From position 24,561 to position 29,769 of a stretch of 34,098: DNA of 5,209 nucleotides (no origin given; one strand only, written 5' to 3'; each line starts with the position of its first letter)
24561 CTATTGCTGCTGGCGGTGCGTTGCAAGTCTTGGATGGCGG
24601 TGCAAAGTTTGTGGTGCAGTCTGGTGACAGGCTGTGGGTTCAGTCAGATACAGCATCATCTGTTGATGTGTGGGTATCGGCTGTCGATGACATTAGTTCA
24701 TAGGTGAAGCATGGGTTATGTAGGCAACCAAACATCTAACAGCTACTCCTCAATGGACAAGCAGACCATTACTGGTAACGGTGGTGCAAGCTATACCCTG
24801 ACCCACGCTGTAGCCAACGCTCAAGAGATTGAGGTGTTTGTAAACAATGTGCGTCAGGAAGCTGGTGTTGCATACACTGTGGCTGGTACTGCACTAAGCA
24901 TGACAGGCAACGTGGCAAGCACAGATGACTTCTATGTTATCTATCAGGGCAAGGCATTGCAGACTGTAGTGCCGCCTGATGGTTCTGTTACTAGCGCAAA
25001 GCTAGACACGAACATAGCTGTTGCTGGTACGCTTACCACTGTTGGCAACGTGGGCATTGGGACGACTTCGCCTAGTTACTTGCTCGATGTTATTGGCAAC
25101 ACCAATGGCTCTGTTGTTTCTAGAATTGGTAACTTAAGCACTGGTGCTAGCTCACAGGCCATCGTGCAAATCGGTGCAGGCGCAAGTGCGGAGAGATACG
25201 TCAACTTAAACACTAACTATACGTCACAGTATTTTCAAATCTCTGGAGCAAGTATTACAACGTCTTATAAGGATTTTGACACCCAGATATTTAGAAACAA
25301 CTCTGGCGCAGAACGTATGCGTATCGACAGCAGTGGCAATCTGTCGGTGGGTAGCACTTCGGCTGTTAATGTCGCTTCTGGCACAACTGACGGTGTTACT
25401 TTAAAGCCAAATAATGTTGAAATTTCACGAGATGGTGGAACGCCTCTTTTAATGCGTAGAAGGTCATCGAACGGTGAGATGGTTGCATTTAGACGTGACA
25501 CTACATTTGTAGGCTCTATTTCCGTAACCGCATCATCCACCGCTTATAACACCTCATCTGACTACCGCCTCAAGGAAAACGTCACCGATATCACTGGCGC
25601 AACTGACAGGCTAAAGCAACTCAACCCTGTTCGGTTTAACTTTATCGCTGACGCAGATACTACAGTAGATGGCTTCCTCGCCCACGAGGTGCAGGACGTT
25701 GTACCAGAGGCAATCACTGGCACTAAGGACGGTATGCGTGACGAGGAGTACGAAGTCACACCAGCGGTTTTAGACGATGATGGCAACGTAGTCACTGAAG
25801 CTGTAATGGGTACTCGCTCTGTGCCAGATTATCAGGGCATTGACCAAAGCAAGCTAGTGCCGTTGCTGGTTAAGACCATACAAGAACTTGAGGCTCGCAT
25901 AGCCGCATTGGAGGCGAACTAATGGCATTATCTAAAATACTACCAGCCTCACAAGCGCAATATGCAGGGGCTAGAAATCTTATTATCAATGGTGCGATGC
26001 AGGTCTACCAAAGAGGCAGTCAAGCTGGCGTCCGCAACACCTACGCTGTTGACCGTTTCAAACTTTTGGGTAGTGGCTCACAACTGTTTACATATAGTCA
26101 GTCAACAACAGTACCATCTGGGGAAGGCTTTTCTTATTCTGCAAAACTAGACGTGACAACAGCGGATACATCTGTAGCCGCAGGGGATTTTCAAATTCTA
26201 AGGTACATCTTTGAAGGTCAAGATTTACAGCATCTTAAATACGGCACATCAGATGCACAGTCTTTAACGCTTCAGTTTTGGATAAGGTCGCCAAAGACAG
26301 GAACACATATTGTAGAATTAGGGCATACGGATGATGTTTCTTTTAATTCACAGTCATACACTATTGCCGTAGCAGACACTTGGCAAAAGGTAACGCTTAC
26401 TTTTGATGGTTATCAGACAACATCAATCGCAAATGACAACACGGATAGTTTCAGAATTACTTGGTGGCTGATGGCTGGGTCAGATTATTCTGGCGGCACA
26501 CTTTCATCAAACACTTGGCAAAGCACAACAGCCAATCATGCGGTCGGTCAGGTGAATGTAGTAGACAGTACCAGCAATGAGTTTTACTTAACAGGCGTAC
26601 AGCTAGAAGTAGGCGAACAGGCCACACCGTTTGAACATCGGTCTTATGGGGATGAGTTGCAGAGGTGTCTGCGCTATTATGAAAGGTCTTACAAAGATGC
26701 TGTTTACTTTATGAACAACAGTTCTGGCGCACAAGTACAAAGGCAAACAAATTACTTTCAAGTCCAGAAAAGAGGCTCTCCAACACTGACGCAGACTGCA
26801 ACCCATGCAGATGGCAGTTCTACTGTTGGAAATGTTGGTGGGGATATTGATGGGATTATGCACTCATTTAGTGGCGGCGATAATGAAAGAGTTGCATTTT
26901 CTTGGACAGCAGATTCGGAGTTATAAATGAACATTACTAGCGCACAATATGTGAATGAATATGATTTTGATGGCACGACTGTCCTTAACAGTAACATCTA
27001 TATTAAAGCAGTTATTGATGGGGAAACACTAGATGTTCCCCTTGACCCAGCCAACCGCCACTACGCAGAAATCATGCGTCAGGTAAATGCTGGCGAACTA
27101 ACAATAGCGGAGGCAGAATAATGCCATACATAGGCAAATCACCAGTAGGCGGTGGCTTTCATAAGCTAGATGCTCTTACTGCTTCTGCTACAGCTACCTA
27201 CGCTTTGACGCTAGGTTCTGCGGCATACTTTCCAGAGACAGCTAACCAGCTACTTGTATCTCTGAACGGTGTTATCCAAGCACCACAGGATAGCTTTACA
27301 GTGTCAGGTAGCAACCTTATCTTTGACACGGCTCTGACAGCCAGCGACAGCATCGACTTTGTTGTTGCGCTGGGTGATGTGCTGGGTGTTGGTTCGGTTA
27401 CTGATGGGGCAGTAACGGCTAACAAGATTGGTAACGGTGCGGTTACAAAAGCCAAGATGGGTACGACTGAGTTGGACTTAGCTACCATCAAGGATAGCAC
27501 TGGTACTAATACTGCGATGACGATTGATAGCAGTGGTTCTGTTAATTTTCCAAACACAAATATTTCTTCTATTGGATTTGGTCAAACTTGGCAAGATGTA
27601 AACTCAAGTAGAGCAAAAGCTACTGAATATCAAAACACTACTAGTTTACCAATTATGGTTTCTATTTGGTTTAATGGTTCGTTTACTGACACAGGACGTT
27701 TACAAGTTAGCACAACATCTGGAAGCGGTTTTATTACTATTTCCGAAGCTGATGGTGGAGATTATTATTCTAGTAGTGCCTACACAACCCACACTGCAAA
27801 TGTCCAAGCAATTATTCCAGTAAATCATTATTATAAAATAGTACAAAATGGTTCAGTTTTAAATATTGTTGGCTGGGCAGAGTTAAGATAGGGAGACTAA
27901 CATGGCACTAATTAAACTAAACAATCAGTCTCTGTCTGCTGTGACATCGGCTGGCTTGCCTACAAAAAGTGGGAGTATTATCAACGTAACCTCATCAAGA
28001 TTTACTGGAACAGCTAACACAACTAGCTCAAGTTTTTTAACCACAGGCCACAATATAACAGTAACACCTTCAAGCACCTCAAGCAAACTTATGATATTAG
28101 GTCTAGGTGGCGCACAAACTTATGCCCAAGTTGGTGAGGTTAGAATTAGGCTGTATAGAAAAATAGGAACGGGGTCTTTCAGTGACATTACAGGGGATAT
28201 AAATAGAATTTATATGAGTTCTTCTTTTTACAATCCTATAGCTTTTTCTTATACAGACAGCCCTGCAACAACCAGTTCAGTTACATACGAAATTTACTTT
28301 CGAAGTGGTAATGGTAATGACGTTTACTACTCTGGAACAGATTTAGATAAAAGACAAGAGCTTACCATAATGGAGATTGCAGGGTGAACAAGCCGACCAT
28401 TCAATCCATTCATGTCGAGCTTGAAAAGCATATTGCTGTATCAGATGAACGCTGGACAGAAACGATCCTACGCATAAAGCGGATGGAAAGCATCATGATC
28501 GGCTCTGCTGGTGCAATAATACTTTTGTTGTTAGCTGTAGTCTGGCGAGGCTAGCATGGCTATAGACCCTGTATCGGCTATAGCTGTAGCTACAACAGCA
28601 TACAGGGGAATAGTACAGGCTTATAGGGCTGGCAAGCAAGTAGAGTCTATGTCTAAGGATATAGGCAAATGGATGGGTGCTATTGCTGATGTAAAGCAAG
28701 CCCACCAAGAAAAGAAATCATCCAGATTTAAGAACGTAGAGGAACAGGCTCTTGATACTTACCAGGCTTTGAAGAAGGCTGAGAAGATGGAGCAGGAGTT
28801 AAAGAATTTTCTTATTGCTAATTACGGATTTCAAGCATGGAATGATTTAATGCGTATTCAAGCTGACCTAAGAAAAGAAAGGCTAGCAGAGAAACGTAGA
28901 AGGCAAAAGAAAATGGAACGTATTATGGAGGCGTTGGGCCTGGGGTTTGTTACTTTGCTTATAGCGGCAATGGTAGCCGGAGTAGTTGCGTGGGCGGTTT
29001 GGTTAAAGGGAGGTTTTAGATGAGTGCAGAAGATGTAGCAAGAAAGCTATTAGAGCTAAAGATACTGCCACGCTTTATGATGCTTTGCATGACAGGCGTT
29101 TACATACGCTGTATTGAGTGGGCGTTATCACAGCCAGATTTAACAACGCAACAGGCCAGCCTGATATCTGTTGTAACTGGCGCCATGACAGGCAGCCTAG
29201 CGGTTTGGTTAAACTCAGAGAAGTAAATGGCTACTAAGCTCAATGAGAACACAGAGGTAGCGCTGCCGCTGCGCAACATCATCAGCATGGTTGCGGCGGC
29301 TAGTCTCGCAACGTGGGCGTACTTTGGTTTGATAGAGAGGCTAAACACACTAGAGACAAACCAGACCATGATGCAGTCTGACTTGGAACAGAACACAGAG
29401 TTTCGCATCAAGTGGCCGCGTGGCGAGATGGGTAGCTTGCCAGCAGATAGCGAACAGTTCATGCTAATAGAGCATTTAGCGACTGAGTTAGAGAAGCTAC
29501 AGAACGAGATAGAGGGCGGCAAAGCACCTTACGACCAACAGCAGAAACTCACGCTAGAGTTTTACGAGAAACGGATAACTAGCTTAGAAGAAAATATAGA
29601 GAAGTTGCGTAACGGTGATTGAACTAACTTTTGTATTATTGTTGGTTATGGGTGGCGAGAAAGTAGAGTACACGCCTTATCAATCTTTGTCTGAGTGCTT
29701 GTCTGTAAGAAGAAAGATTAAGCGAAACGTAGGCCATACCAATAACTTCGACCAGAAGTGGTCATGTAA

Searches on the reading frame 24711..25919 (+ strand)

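Call 55: search_protein_families(library=pfam, proteins=[window:24711-25919:+], max_evalue=0.01)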
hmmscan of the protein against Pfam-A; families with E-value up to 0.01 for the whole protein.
window:24711-25919:+ (403 aa): 1 family
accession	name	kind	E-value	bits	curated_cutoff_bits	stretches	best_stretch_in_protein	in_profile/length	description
PF13884.11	Peptidase_S74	-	5.2e-11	43.1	22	1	283-335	1-57/58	Chaperone of endosialidase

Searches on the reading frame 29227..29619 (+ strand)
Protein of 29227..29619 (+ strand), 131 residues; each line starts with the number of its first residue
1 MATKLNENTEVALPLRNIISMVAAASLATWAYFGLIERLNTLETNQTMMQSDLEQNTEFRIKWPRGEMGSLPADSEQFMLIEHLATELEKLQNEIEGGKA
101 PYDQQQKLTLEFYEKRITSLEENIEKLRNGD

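Call 58: search_protein_families(library=pfam, proteins=[window:29227-29619:+], max_evalue=0.01)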
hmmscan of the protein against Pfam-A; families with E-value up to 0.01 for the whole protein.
window:29227-29619:+ (131 aa): 1 family
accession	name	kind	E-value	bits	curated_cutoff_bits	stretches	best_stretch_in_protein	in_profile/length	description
PF25764.1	KIF21A_4th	-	0.0053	16.9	33.1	1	81-128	70-117/183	KIF21A-like domain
